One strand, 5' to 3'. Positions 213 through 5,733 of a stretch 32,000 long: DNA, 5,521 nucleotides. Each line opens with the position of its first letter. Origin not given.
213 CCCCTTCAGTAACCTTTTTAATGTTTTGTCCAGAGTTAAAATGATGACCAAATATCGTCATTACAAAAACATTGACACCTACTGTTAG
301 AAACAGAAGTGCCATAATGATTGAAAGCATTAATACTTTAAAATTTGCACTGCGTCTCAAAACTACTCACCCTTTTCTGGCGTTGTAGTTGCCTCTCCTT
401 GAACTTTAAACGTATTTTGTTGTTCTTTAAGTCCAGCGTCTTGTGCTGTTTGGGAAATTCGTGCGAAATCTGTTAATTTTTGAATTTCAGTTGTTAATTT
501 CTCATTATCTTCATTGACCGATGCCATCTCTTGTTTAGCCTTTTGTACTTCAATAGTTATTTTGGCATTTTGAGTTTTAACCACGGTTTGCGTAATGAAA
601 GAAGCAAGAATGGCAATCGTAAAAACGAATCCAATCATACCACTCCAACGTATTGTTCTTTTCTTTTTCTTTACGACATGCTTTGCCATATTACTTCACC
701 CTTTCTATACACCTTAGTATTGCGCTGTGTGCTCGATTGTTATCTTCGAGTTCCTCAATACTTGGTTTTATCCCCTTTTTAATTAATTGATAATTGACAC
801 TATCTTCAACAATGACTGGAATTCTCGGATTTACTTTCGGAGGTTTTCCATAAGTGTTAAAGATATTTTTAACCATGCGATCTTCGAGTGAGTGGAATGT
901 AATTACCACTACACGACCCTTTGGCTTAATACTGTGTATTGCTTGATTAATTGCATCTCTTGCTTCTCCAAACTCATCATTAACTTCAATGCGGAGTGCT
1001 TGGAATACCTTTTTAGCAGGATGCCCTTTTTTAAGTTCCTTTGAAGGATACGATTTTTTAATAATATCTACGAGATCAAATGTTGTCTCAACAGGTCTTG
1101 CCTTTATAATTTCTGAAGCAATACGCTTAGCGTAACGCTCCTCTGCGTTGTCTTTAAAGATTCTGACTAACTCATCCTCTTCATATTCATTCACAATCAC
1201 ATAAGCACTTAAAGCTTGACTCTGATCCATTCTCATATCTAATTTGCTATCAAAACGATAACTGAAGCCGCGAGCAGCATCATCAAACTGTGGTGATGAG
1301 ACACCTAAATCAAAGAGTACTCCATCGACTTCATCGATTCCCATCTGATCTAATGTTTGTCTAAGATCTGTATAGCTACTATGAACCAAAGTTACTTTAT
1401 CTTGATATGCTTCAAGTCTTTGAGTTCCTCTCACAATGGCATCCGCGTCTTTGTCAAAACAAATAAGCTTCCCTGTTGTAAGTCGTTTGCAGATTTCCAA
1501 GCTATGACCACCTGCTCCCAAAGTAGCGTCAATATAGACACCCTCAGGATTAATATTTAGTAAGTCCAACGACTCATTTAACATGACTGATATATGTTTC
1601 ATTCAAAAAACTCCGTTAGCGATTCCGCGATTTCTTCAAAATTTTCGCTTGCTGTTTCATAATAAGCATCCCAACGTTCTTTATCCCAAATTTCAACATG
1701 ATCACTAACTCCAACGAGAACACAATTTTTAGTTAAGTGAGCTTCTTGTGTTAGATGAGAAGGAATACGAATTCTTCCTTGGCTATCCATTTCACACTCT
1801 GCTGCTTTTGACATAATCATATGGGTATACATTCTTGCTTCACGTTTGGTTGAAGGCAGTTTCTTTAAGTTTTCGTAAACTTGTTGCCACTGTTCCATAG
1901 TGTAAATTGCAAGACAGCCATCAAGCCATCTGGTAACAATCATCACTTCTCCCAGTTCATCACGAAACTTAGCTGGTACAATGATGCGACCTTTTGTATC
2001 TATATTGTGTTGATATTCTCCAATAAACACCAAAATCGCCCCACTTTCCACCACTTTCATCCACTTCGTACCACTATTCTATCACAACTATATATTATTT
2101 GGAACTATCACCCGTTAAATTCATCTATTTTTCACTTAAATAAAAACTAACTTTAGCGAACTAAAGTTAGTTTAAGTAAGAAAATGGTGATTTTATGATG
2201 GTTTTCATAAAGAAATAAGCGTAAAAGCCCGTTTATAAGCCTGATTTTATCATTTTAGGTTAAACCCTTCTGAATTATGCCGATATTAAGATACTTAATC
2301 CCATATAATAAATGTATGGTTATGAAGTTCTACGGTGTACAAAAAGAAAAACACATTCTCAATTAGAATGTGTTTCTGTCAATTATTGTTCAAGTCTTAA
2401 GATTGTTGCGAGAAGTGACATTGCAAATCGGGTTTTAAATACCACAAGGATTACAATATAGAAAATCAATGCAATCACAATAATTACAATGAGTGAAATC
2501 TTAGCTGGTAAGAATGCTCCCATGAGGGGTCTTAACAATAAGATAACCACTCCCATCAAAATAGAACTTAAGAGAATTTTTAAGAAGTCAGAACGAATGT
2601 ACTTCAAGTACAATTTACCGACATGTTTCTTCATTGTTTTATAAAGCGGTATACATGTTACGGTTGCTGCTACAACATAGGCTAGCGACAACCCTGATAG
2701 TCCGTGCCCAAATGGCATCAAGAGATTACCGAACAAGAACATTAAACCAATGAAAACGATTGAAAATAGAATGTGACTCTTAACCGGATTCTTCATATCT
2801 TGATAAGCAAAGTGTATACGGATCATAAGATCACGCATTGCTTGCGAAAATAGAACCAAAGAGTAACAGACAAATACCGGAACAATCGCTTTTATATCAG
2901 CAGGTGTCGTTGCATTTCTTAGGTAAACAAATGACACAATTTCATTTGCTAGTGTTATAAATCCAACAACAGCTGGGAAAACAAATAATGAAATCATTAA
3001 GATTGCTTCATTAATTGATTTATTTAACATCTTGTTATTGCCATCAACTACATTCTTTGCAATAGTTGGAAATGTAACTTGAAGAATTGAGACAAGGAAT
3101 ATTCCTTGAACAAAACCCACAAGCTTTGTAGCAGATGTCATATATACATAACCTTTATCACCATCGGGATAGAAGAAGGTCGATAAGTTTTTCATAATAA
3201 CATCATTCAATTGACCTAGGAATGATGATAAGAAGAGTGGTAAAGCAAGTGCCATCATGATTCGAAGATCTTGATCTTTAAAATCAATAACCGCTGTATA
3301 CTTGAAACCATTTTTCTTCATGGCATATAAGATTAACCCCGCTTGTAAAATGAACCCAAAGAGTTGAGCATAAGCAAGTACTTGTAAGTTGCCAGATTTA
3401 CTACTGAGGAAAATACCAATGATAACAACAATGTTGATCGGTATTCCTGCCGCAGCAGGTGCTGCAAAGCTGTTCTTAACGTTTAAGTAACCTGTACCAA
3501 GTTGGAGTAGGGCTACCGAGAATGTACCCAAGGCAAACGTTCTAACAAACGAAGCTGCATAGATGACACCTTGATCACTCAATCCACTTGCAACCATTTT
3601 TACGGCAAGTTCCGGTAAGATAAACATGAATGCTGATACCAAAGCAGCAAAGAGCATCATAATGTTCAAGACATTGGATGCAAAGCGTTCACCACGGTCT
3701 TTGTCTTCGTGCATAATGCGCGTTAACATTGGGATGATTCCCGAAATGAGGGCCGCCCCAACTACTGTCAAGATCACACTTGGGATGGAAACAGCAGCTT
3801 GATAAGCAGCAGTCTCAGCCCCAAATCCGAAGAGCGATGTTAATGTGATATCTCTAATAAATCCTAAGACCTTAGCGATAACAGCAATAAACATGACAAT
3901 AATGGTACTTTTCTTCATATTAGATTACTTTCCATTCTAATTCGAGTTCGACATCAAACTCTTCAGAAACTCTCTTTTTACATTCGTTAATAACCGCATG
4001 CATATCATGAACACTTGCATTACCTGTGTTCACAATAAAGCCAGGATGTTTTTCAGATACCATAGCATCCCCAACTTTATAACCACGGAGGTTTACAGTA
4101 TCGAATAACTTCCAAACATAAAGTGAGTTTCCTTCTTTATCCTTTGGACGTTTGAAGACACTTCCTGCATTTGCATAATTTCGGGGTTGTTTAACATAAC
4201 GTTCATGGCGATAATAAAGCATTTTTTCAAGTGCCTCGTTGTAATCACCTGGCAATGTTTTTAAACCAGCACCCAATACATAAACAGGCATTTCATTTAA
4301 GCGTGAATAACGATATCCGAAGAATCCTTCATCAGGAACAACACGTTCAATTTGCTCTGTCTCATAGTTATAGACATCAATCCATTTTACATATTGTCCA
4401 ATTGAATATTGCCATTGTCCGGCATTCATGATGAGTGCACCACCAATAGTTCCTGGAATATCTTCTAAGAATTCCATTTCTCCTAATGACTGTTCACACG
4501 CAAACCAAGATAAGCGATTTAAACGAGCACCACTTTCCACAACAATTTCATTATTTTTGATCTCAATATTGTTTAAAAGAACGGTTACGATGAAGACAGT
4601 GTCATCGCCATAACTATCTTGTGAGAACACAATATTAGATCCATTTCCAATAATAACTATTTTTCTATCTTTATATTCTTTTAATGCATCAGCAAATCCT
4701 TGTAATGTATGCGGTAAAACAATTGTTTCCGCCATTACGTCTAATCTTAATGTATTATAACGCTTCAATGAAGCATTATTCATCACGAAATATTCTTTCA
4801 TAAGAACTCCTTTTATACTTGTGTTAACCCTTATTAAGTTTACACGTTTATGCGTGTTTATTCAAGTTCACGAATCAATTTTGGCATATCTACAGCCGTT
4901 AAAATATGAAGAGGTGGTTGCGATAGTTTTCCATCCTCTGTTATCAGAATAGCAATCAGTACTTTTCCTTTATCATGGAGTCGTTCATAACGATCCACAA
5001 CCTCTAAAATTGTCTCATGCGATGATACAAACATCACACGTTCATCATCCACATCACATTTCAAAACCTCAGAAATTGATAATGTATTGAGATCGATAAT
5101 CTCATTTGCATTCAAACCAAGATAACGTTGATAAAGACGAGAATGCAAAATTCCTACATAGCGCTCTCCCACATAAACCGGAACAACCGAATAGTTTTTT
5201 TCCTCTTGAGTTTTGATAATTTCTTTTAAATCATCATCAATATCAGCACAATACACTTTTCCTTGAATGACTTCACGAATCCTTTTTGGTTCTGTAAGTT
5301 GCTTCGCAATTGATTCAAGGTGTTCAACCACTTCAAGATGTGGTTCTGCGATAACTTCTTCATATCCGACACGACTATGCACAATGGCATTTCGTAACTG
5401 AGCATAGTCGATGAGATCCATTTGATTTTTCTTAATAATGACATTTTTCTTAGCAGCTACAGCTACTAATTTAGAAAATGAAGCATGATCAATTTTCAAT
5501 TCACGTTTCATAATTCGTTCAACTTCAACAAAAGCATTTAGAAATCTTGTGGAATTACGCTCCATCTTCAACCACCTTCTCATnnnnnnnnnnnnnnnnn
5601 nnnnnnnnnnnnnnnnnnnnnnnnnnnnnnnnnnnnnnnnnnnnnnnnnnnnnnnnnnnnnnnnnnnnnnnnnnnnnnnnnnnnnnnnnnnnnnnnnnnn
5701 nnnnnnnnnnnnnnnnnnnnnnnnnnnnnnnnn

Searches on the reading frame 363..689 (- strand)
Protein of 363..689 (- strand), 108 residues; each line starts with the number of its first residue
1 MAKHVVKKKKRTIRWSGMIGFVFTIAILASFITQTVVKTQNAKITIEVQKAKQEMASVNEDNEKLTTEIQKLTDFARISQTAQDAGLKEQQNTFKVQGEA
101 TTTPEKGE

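Call 54: search_protein_families(library=pfam, proteins=[window:363-689:-])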
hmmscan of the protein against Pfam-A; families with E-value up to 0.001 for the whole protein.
window:363-689:- (108 aa): 1 family
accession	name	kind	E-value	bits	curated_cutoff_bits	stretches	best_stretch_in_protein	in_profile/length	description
PF04977.20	DivIC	-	9.4e-05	22.6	28.9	1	27-94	7-74/80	Septum formation initiator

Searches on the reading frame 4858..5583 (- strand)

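Call 12: search_protein_families(library=pfam, proteins=[window:4858-5583:-])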
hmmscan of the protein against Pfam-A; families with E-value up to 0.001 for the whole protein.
window:4858-5583:- (241 aa): 1 family
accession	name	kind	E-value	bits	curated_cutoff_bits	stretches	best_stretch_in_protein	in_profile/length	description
PF00571.33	CBS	-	6.4e-07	30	24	1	102-148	1-48/57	CBS domain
